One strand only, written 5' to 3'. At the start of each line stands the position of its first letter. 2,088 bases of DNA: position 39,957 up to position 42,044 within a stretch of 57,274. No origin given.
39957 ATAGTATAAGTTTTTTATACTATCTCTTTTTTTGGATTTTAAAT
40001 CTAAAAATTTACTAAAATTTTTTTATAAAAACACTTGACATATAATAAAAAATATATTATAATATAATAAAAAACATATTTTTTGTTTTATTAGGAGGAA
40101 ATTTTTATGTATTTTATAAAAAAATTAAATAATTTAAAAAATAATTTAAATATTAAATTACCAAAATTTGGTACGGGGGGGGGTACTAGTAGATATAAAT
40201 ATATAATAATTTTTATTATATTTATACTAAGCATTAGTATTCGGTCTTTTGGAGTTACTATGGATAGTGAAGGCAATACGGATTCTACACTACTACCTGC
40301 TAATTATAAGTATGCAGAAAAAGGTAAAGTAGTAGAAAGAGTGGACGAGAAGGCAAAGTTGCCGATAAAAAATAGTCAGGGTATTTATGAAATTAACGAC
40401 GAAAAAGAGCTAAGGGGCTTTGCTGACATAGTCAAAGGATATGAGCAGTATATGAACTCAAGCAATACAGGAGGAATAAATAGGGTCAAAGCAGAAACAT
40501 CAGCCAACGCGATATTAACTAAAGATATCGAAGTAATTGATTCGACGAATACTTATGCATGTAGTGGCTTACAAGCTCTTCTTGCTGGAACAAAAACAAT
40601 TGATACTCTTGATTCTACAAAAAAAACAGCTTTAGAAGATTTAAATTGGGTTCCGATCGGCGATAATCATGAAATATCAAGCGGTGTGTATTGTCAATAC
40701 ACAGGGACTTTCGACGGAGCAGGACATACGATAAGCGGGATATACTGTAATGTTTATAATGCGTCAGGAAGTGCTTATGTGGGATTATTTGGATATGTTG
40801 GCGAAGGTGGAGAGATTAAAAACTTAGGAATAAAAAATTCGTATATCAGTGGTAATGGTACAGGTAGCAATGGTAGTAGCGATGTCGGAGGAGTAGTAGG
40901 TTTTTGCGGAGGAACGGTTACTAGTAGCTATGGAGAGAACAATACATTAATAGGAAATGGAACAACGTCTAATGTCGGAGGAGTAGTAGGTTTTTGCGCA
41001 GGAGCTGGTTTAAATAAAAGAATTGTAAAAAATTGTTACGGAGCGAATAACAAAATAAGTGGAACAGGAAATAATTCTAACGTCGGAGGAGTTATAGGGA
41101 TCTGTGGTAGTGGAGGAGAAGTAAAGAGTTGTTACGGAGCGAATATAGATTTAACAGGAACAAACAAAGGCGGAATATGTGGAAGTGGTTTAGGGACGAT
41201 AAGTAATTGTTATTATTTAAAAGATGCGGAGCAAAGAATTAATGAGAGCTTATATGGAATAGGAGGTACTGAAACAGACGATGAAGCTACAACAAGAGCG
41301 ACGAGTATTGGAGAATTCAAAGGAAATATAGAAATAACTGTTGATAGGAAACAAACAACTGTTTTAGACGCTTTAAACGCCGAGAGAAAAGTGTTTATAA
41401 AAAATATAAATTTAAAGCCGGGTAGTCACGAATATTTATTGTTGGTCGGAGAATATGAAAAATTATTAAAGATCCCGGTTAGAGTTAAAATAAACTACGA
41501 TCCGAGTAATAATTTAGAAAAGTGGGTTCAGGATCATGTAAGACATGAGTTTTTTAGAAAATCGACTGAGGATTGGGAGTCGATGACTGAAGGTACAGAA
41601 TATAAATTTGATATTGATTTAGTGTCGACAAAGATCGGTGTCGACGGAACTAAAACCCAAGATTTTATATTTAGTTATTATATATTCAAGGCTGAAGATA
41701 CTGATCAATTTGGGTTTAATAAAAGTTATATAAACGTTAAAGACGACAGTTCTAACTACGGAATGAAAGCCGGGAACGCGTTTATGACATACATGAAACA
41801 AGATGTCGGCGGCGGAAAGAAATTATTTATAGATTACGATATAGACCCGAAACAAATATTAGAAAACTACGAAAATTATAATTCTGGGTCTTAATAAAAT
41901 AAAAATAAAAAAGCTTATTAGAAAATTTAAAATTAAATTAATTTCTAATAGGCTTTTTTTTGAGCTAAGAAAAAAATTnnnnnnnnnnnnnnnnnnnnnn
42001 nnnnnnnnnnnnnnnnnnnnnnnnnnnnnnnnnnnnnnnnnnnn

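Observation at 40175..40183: G9 tract in the 5' coding region of a GLUG-repeat surface protein: candidate phase-variation switch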

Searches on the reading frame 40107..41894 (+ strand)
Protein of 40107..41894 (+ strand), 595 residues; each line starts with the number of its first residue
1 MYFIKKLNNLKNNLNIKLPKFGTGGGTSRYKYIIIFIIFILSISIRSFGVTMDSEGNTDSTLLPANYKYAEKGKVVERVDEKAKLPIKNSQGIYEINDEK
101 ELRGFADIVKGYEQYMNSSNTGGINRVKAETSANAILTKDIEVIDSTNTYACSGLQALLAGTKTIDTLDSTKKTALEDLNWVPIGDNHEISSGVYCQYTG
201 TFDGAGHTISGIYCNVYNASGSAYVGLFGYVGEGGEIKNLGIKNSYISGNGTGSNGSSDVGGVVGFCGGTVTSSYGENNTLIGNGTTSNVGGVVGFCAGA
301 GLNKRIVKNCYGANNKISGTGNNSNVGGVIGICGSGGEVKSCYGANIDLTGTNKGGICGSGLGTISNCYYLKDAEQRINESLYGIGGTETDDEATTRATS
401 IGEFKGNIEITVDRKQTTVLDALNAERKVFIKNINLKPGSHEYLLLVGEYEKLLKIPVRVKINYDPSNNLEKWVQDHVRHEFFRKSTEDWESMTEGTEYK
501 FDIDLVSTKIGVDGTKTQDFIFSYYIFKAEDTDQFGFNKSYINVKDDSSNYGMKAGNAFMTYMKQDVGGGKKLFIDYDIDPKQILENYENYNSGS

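Call 4: search_protein_families(library=pfam, proteins=[window:40107-41894:+], max_evalue=0.1)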
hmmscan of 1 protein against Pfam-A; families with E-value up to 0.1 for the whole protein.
window:40107-41894:+ (595 aa): 0 families
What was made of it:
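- On Opa-like multigene phase-variable family (by mode of action, not homology): No Pfam match of any kind (call 4).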

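Call 5: search_protein_families(library=ncbifam, proteins=[window:40107-41894:+], max_evalue=0.1)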
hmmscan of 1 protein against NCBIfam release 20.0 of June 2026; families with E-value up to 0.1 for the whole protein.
window:40107-41894:+ (595 aa): 0 families

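Call 7: find_homologous_proteins(query=window:40107-41894:+, max_evalue=0.001)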
Query window:40107-41894:+ (595 aa): 490 proteins with E <= 0.001 among 8000 candidates; the best 120 are listed.
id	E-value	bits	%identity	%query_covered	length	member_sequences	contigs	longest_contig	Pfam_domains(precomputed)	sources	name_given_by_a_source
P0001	0.0e+0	1217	100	91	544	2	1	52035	-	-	-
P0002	7.4e-212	723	62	89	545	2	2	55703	-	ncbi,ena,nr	ncbi:MAG: hypothetical protein J6C55_04505 [Oscillospiraceae bacterium]|nr:hypothetical protein [Osc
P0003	2.1e-114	401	38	89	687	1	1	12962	PF07581.18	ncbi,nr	ncbi:MAG: hypothetical protein J6C55_00660, partial [Oscillospiraceae bacterium]|nr:hypothetical pro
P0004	5.9e-93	331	44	91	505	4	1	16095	-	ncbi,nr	ncbi:MAG: hypothetical protein J6C55_04060, partial [Oscillospiraceae bacterium]|nr:hypothetical pro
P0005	1.9e-89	319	42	94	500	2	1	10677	-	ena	-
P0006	3.0e-77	279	72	24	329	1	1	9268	-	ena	-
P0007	7.7e-76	274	46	64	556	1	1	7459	PF07581.18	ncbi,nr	ncbi:MAG: hypothetical protein J6C55_04145, partial [Oscillospiraceae bacterium]|nr:hypothetical pro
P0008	2.9e-75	272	36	80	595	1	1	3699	-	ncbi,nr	ncbi:MAG: hypothetical protein J6C55_01965, partial [Oscillospiraceae bacterium]|nr:hypothetical pro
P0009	1.1e-74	270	39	97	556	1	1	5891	PF07581.18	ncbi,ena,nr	ncbi:MAG: hypothetical protein J6C55_02105 [Oscillospiraceae bacterium]|nr:hypothetical protein [Osc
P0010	2.1e-73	266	37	75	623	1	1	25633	-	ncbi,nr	ncbi:MAG: hypothetical protein J6C55_02280, partial [Oscillospiraceae bacterium]|nr:hypothetical pro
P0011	2.0e-67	246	40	73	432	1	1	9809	-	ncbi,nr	ncbi:MAG: hypothetical protein J6C55_04410, partial [Oscillospiraceae bacterium]|nr:hypothetical pro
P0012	8.7e-28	115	33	50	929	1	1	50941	PF09479.17,PF07581.18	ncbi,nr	ncbi:MAG: InlB B-repeat-containing protein [Clostridiales bacterium]|nr:InlB B-repeat-containing pro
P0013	4.7e-27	113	31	61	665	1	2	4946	PF07581.18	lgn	-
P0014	1.9e-26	111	28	74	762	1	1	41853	-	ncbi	-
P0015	2.6e-26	111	33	37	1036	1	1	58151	PF09479.17,PF18998.7,PF07581.18,PF00395.26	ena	-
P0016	2.0e-25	108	35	47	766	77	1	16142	PF07581.18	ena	-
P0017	3.9e-25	107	31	58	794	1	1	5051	PF07581.18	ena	-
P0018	4.0e-25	107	36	49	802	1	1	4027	PF07581.18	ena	-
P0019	6.6e-25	106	31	47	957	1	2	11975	PF07581.18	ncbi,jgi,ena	jgi:hypothetical protein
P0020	3.4e-24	104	29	48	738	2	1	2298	PF07581.18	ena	-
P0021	3.5e-24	104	28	56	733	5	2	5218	PF07581.18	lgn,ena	-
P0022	4.6e-23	100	32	35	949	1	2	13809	PF07581.18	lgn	-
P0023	6.1e-23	99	38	19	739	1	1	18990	PF07581.18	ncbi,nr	ncbi:MAG: hypothetical protein FWF07_00005, partial [Methanomassiliicoccaceae archaeon]|nr:hypotheti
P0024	6.7e-23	99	34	46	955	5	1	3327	PF07581.18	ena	-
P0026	2.3e-20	91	39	35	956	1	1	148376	PF09479.17,PF18998.7,PF07581.18,PF00395.26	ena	-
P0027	6.6e-20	89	37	36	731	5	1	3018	PF07581.18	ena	-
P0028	1.1e-19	89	31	39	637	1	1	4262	PF07581.18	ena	-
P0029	1.3e-19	88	32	42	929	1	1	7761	PF00404.25,PF07581.18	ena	-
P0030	1.4e-19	88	31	52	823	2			PF07581.18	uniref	uniref:GLUG motif-containing protein n=1 Tax=Gemmiger formicilis TaxID=745368 RepID=UPI004028D8B7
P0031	1.7e-19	88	36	54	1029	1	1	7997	PF07581.18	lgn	-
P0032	2.8e-19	87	36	39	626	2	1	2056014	PF07581.18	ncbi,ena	-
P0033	7.1e-19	86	34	38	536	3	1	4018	PF07581.18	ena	-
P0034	1.0e-18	85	34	33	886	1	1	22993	PF07581.18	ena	-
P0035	3.4e-18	84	39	24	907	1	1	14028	PF09479.17,PF18998.7,PF07581.18,PF00395.26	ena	-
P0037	1.8e-17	81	41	33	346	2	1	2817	PF07581.18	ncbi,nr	ncbi:MAG: hypothetical protein J6R96_04080 [Spirochaetaceae bacterium]|nr:hypothetical protein [Spir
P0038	4.3e-17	80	37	24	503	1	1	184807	PF07581.18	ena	-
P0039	7.0e-17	79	35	48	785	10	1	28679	PF07581.18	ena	-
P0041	8.9e-17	79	28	57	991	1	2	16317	PF07581.18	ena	-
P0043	1.7e-16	78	33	50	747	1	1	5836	PF07581.18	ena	-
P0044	2.8e-16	77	34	40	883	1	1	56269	PF07581.18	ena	-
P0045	2.8e-16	77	33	35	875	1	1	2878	PF09479.17,PF07581.18,PF00395.26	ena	-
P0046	3.0e-16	77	33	34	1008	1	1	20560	PF07581.18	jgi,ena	-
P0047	5.4e-16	76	36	33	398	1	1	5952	PF07581.18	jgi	jgi:hypothetical protein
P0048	8.7e-16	76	36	35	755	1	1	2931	PF07581.18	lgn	-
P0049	9.0e-16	76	29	49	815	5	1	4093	PF07581.18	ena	-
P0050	1.1e-15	75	35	32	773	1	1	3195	PF07581.18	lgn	-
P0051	1.3e-15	75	34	28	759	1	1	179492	PF07581.18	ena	-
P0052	1.4e-15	75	36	45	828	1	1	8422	PF07581.18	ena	-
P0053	3.1e-15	74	35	51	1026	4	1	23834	PF07538.17,PF08308.18,PF07581.18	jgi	jgi:hypothetical protein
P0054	1.3e-14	72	30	45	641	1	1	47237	PF09479.17,PF07581.18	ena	-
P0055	1.7e-14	72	36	48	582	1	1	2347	PF18998.7,PF07581.18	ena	-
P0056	1.8e-14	71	37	32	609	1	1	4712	PF07581.18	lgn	-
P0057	2.7e-14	71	38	29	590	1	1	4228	PF07581.18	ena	-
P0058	3.8e-14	70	36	27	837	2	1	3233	PF07581.18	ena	-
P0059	3.9e-14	70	37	33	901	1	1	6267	PF07581.18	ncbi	-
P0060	5.8e-14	70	34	42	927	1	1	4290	PF07581.18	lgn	-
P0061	8.1e-14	69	31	60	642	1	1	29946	PF07581.18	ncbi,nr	ncbi:MAG: hypothetical protein LIO54_05420 [Oscillospiraceae bacterium]|nr:hypothetical protein [Osc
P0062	8.4e-14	69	31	36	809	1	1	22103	PF07581.18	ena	-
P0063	1.1e-13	69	33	36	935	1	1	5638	PF07581.18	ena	-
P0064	1.2e-13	69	29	68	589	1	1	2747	PF07581.18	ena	-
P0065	1.7e-13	68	31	40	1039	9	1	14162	PF07581.18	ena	-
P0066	2.0e-13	68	35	50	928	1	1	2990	PF07581.18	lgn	-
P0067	6.0e-13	66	31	34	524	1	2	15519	PF07581.18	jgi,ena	-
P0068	6.9e-13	66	31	47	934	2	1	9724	PF07581.18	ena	-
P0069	7.7e-13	66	33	36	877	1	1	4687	PF07581.18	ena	-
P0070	9.3e-13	66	36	29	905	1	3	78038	PF07581.18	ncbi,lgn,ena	-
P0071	1.1e-12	66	31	51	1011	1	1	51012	PF09479.17,PF07581.18,PF00395.26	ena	-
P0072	1.3e-12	65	30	52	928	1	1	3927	PF07581.18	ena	-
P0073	1.5e-12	65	33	36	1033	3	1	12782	PF18998.7,PF07581.18,PF00395.26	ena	-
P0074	1.9e-12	65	33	52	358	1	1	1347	PF07581.18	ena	-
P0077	2.3e-12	64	34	35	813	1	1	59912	PF07581.18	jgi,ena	-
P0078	5.5e-12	63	33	46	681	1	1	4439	PF09479.17,PF18998.7,PF07581.18,PF00395.26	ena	-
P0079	5.5e-12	63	30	65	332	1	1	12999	PF07581.18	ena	-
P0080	1.4e-11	62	30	42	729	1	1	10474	PF07581.18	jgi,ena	-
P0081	1.7e-11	62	39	33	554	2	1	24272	PF07581.18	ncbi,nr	ncbi:MAG: hypothetical protein E7666_06270, partial [Ruminococcaceae bacterium]|nr:hypothetical prot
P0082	3.3e-11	61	32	47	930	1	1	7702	PF07581.18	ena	-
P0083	4.0e-11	60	40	21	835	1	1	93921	PF07581.18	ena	-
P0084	6.5e-11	60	33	34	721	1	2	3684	PF07581.18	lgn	-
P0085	6.7e-11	60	32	37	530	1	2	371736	PF13149.13,PF07581.18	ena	-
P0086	7.5e-11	59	36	47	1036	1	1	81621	PF07581.18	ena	-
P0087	7.8e-11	59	33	53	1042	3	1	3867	PF07581.18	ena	-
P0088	9.6e-11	59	39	34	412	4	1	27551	PF07581.18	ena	-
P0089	1.1e-10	59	34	40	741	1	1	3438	PF01391.24,PF07581.18,PF16378.11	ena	-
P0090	1.2e-10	59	38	31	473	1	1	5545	PF07581.18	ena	-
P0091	1.3e-10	59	33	31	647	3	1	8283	PF18998.7,PF07581.18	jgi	jgi:hypothetical protein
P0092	1.5e-10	59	37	32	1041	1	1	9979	PF07581.18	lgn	-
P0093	1.5e-10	59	36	35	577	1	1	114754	PF07581.18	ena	-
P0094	1.5e-10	58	41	35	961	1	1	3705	PF07581.18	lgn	-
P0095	1.6e-10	58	36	37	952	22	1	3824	PF07581.18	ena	-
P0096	1.7e-10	58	33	31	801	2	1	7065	PF07581.18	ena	-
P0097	2.1e-10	58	40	33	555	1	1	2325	PF07581.18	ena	-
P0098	2.4e-10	58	34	38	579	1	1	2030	PF07581.18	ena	-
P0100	2.9e-10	58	35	46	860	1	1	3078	PF07581.18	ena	-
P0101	3.2e-10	57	31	33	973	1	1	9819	PF07581.18,PF03831.21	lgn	-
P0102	3.3e-10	57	35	37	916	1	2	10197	PF07581.18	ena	-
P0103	3.4e-10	57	36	38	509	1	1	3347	PF07581.18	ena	-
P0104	4.2e-10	57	33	49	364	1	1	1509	PF07581.18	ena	-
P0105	4.3e-10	57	40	33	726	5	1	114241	PF07581.18,PF00395.26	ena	-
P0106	4.8e-10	57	32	38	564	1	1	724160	PF13149.13,PF07581.18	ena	-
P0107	5.0e-10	57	30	36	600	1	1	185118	PF13149.13,PF07581.18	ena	-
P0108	5.1e-10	57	39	29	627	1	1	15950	PF00240.30,PF18998.7,PF07581.18,PF11976.15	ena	-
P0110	6.0e-10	57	40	28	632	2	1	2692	PF07581.18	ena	-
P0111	6.1e-10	57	30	39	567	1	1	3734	PF13149.13,PF07581.18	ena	-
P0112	6.1e-10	56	28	53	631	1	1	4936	PF00404.25,PF07581.18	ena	-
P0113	6.6e-10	56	39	34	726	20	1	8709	PF07581.18,PF00395.26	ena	-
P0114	7.1e-10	56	40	16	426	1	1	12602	PF07581.18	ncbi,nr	ncbi:MAG: hypothetical protein K6E71_10205, partial [Lachnospiraceae bacterium]|nr:hypothetical prot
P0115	8.0e-10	56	29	51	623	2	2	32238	PF09479.17,PF07581.18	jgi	-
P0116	8.6e-10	56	30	28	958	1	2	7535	PF09479.17,PF18962.8,PF18998.7,PF07581.18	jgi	-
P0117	1.1e-9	56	33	36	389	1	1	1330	PF13149.13,PF07581.18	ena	-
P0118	1.2e-9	56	32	37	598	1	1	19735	PF13149.13,PF07581.18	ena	-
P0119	1.7e-9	55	29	58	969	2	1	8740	PF07581.18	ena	-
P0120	2.0e-9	55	33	36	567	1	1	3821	PF13149.13,PF07581.18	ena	-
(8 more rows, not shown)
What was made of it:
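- Checked: The GLUG label rests on paralogues (4 of 10 match, best E 6.5e-10) and on remote homologues (call 7).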

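Call 10: find_encoding_contigs(protein=P0001, flank=3000, max_places=6)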
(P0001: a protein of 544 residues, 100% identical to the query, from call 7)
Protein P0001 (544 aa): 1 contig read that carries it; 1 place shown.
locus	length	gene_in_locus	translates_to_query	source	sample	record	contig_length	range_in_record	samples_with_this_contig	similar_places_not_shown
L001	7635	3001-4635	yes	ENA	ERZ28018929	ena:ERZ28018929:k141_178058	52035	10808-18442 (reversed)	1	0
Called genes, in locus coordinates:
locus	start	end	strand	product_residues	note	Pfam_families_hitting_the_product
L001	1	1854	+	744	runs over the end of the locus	PF22977:WHD, PF13173:AAA_14 (faint), PF05496:RuvB_N (faint), PF07728:AAA_5 (faint), PF13401:AAA_22 (faint), PF20720:nSTAND3 (faint), PF00004:AAA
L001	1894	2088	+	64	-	-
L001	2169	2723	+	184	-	-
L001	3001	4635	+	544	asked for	-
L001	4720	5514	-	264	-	PF00793:DAHP_synth_1, PF03102:NeuB (weak)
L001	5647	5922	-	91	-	PF13451:zf_Tbcl, PF23477:zf_Tbcl_2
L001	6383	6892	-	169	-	PF13529:Peptidase_C39_2 (weak)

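Call 11: find_encoding_contigs(protein=P0002, flank=5000, max_places=6)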
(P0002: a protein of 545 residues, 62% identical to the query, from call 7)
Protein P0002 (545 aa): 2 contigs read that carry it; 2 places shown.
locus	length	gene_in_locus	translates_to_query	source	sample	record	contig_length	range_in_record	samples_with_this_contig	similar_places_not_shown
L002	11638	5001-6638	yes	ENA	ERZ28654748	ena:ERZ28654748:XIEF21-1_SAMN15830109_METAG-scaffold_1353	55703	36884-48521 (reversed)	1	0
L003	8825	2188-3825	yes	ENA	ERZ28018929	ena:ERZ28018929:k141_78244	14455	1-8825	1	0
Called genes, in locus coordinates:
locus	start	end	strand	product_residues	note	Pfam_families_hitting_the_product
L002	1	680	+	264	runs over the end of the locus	PF14808:TMEM164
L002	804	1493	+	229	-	PF02706:Wzz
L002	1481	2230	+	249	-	PF01656:CbiA, PF09140:MipZ, PF10609:ParA, PF13614:AAA_31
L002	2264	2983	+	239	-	PF19567:CpsB_CapC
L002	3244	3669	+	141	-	PF03652:RuvX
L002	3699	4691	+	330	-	PF00814:TsaD, PF22521:HypF_C_2, PF02543:Carbam_trans_N (weak)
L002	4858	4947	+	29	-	-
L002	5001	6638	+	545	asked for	-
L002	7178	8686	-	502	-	PF07690:MFS_1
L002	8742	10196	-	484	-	PF07690:MFS_1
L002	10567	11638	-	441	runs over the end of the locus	PF02397:Bac_transf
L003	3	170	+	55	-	?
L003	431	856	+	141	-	PF03652:RuvX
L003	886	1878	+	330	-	PF00814:TsaD, PF22521:HypF_C_2, PF02543:Carbam_trans_N (weak)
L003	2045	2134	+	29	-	-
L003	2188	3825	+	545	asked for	-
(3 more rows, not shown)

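Call 26: find_encoding_contigs(protein=P0003, flank=3000, max_places=10)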
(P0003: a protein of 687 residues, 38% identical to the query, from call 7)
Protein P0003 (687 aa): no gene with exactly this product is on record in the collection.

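Call 27: find_encoding_contigs(protein=P0004, flank=3000, max_places=10)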
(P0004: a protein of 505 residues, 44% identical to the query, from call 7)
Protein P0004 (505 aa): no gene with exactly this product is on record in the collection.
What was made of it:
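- Tried and rejected: P0003 and P0004 (NCBI-only) are not on record (calls 26, 27).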

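Call 28: find_encoding_contigs(protein=P0005, flank=3000, max_places=10)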
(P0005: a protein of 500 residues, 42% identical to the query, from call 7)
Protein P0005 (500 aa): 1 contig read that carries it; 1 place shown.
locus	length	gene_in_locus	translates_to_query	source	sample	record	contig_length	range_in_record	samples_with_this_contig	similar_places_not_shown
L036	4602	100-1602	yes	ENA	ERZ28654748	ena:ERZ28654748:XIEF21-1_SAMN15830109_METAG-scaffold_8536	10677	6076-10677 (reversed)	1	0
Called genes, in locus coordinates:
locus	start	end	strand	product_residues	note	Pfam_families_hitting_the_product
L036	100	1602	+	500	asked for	-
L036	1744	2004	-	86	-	PF01649:Ribosomal_S20p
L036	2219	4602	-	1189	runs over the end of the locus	PF04997:RNA_pol_Rpb1_1, PF00623:RNA_pol_Rpb1_2, PF04983:RNA_pol_Rpb1_3, PF05000:RNA_pol_Rpb1_4, PF04998:RNA_pol_Rpb1_5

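Call 29: find_encoding_contigs(protein=P0006, flank=3000, max_places=10)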
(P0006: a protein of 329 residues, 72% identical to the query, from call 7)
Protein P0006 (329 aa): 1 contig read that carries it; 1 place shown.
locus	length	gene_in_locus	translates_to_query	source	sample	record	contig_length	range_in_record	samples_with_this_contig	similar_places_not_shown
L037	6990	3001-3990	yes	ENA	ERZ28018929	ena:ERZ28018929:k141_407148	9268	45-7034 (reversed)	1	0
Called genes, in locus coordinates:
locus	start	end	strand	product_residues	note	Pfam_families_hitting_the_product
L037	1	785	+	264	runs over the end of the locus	PF04851:ResIII (weak), PF02463:SMC_N (weak), PF00005:ABC_tran, PF13304:AAA_21 (faint)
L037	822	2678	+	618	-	PF00753:Lactamase_B, PF23023:Anti-Pycsar_Apyc1 (faint), PF12706:Lactamase_B_2, PF22505:RNase_J_b_CASP, PF07521:RMMBL, PF17770:RNase_J_C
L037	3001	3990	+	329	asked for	-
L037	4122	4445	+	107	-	PF01527:HTH_Tnp_1 (weak), PF13384:HTH_23 (weak)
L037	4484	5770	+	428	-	PF08245:Mur_ligase_M, PF02875:Mur_ligase_C (weak), PF27239:FOL3_C (weak)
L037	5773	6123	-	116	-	-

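Call 31: find_encoding_contigs(protein=P0009, flank=3000, max_places=10)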
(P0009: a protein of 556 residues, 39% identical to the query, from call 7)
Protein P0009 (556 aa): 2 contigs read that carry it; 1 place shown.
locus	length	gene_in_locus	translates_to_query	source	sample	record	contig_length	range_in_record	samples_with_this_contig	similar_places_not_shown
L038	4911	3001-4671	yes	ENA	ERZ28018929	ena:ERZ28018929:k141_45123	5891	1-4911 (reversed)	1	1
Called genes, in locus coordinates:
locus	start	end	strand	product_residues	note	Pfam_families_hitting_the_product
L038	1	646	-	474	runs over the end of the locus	PF00089:Trypsin, PF13365:Trypsin_2, PF13180:PDZ_2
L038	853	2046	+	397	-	PF00162:PGK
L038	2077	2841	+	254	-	PF00121:TIM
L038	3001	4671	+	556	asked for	PF07581:Glug (faint)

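Call 32: find_related_loci(query=A1, collection=genome_contigs, flank=3000)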
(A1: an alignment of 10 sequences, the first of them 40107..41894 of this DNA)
Query A1 (595 aa) in genome_contigs; peptide patterns used: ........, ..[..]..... (x = any residue, [..] = any of these).
31 stretches matched a pattern, but none encodes a relative of the query by tblastn (E <= 1e-3).

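Call 49: find_homologous_proteins(query=L001:2169-2720:+, max_evalue=0.001)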
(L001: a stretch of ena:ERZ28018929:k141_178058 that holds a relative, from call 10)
Query L001:2169-2720:+: 724 candidates shared short words with the query, none scored E <= 0.001.
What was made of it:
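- Tried and rejected: Searching the 184-aa protein upstream of L001 gave no hits (call 49).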
